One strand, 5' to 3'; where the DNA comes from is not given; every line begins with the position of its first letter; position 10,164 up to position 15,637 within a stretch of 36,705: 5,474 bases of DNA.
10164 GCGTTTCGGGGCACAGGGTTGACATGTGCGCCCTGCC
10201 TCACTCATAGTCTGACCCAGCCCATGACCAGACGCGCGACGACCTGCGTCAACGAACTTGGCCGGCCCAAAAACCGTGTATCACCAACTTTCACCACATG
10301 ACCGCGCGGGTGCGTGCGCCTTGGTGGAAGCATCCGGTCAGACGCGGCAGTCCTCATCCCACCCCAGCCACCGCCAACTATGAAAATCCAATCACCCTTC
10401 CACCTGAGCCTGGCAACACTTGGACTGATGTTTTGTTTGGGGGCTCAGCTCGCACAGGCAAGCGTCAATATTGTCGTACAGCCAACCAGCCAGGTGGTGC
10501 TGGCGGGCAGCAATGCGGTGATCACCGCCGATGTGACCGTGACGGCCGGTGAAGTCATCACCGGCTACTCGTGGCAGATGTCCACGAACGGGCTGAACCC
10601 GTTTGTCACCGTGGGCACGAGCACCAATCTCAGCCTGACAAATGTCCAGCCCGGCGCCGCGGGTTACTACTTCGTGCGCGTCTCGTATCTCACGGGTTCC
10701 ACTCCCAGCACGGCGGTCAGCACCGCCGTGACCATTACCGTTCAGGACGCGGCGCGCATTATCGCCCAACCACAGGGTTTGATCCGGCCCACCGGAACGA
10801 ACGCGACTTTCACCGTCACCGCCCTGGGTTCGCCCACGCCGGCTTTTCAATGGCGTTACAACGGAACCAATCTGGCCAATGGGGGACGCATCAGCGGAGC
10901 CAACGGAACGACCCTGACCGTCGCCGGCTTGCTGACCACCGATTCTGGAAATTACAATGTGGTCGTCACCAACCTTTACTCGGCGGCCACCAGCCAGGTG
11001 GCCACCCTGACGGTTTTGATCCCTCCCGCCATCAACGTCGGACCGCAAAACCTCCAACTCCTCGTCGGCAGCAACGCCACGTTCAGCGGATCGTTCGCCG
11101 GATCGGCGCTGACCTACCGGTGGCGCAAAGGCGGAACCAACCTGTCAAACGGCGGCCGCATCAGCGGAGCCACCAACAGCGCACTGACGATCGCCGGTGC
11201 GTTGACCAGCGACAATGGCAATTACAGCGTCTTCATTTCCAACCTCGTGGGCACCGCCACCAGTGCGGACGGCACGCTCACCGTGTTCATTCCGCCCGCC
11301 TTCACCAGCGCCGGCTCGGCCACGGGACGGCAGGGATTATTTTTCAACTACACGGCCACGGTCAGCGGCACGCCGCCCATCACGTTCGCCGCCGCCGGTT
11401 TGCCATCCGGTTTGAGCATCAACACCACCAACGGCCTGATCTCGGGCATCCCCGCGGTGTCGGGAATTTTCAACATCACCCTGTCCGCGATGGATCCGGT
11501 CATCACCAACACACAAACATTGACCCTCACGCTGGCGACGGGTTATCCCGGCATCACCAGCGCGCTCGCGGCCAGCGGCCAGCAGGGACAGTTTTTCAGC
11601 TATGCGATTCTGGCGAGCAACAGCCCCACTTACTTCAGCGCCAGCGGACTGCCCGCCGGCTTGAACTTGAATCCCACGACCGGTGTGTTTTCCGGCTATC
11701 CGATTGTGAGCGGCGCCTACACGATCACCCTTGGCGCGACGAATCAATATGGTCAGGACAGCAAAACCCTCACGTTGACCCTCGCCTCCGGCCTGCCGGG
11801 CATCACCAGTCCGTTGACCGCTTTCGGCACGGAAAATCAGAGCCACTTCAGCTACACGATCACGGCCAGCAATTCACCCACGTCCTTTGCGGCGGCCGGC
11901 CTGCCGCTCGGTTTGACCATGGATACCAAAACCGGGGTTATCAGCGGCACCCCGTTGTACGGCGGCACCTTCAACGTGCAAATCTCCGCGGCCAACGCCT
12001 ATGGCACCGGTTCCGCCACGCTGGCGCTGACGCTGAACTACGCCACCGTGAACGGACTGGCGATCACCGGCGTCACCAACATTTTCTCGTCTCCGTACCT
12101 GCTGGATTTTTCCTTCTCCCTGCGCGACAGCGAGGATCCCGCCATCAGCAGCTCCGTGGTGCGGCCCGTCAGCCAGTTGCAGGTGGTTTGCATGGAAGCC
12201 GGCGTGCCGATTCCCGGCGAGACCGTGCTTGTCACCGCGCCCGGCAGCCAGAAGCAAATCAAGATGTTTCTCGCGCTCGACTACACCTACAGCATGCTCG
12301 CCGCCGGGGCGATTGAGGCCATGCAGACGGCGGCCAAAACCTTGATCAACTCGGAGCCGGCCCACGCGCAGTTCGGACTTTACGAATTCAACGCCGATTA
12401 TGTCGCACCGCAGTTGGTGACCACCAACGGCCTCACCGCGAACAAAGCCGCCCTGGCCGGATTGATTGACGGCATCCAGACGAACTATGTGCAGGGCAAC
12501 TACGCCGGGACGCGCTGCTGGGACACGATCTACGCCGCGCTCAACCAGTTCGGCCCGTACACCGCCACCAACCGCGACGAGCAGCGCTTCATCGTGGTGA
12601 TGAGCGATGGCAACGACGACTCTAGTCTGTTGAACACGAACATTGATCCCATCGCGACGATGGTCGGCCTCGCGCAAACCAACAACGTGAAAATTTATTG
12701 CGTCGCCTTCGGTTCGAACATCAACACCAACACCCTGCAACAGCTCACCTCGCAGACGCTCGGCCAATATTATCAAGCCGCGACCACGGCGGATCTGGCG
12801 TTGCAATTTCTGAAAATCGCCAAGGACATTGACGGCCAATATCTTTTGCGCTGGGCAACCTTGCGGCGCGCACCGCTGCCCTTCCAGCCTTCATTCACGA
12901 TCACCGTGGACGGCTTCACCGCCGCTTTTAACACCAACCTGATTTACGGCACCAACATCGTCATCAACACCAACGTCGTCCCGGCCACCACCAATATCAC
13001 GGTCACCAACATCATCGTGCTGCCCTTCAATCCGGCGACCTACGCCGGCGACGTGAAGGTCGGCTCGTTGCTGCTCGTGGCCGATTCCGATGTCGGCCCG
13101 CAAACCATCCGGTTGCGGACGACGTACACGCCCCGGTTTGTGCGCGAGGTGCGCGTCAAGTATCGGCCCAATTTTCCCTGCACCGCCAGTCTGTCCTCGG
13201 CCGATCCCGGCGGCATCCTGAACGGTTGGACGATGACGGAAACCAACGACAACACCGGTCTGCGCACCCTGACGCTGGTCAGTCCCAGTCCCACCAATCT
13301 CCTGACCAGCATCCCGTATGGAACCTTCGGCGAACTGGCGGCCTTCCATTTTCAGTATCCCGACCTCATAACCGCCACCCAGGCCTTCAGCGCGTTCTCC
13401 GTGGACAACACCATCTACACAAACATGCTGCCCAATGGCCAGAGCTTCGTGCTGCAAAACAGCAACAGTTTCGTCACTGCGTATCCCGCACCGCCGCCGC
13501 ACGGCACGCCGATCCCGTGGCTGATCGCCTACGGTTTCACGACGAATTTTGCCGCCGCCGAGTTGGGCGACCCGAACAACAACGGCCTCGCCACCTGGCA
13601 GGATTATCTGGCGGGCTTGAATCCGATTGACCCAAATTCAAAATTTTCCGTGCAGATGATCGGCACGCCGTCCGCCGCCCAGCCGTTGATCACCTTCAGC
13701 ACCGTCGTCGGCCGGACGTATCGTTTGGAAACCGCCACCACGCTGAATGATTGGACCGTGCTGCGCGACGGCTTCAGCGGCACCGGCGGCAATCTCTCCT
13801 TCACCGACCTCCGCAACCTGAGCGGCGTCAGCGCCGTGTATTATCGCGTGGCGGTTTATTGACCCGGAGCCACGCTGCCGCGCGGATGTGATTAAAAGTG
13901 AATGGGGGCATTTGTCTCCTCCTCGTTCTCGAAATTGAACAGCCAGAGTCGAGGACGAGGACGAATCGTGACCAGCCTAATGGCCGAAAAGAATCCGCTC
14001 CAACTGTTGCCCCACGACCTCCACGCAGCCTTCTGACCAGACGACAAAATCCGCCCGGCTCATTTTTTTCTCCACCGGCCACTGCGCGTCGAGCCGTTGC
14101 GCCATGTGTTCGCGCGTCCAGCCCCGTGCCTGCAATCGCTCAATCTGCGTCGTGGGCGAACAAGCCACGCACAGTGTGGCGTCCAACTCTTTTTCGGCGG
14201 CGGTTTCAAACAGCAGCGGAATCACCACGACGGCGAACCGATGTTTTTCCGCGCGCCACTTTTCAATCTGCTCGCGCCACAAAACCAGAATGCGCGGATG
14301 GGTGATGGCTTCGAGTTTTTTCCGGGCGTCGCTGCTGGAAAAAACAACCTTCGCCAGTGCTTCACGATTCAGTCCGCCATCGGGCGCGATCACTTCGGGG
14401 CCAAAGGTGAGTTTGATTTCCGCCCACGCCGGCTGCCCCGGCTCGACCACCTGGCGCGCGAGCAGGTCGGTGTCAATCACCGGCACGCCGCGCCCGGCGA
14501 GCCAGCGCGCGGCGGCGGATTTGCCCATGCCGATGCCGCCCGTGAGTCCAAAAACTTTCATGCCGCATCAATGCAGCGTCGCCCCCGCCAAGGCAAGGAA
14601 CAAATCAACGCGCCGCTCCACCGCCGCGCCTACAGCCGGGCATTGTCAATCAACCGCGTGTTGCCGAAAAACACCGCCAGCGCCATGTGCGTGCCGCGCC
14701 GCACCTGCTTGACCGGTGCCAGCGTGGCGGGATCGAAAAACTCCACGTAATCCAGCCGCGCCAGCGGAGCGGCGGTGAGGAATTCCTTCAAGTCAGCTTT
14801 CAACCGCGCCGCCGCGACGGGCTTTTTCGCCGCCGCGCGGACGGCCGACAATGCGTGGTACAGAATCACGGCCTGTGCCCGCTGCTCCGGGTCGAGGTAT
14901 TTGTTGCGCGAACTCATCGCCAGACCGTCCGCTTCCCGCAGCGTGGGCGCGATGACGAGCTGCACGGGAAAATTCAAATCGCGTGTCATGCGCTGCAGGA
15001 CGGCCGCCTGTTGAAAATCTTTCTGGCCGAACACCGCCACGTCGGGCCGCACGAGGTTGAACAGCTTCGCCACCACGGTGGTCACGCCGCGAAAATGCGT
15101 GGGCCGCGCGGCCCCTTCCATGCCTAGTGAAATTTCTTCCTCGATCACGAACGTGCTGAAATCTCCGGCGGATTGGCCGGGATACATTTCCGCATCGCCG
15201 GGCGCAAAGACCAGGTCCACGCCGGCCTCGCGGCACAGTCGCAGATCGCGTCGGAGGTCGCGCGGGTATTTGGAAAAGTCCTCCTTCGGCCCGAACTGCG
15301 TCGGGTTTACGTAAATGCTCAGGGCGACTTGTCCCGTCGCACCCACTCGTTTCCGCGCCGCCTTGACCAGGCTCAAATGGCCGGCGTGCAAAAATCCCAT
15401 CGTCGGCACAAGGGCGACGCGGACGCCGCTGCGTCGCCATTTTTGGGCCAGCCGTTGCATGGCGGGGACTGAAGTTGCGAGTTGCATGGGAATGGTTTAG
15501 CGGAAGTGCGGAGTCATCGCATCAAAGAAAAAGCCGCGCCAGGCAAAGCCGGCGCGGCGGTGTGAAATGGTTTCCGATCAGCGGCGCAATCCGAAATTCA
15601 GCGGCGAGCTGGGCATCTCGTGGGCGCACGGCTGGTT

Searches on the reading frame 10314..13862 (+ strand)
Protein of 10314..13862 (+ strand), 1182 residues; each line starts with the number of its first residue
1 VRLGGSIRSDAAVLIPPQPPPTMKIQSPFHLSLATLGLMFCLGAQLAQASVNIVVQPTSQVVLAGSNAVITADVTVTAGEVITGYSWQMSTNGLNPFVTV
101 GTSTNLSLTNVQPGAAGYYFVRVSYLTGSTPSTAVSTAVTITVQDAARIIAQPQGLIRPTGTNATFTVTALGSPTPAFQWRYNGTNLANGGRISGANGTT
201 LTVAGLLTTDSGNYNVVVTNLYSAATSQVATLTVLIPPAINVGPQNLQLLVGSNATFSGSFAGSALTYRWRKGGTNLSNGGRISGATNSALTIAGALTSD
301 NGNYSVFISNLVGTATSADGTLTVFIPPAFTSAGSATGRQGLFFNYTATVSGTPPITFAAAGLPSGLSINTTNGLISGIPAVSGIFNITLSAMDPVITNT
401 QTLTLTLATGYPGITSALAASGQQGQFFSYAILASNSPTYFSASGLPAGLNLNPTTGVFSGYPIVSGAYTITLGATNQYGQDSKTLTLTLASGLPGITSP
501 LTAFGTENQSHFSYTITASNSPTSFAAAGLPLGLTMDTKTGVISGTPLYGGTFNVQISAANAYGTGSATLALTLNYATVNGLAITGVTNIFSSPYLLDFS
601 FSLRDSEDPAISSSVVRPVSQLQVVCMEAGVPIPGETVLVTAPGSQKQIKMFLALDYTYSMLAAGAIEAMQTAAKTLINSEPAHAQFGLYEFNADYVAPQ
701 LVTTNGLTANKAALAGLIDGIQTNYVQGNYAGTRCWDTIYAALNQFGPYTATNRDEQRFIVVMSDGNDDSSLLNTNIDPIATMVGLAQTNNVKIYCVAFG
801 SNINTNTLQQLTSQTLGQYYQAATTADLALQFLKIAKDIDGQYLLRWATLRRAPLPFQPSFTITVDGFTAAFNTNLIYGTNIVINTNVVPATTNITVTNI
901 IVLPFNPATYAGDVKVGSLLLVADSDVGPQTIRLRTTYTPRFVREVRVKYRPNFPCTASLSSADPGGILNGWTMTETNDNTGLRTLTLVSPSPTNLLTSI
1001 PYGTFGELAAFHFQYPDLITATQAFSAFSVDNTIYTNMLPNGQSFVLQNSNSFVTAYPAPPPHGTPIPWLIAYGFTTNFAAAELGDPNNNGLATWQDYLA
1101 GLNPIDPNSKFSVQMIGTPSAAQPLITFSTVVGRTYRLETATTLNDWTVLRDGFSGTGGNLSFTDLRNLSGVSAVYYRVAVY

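Call 9: search_protein_families(library=pfam, proteins=[window:10314-13862:+], max_evalue=0.01)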
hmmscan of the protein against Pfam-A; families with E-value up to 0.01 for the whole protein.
window:10314-13862:+ (1182 aa): 7 families
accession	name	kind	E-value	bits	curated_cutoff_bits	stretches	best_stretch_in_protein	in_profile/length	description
PF13927.12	Ig_3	-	1.3e-24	87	30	2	149-220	4-78/78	Immunoglobulin domain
PF07679.22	I-set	-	7.2e-24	84.1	23.7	2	149-234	3-90/90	Immunoglobulin I-set domain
PF05345.18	He_PIG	-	1.6e-21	77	24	3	417-490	8-95/96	Putative Ig domain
PF00092.34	VWA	-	4.7e-09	37.1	23.8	1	654-827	5-167/174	von Willebrand factor type A domain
PF13768.12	VWA_3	-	1.9e-05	25.2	27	1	655-820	7-154/155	von Willebrand factor type A domain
PF00047.31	ig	-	0.00028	21.6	21.8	0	59-132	2-79/81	Immunoglobulin domain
PF13895.12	Ig_2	-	0.00029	21.5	27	0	160-234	13-79/79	Immunoglobulin domain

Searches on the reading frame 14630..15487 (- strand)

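Call 9: search_protein_families(library=pfam, proteins=[window:14630-15487:-], max_evalue=0.01)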
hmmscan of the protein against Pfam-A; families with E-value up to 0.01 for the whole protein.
window:14630-15487:- (285 aa): 1 family
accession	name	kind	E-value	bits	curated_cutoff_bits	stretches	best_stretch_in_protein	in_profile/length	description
PF02569.21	Pantoate_ligase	-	2.2e-101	339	20.7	1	4-283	3-267/268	Pantoate-beta-alanine ligase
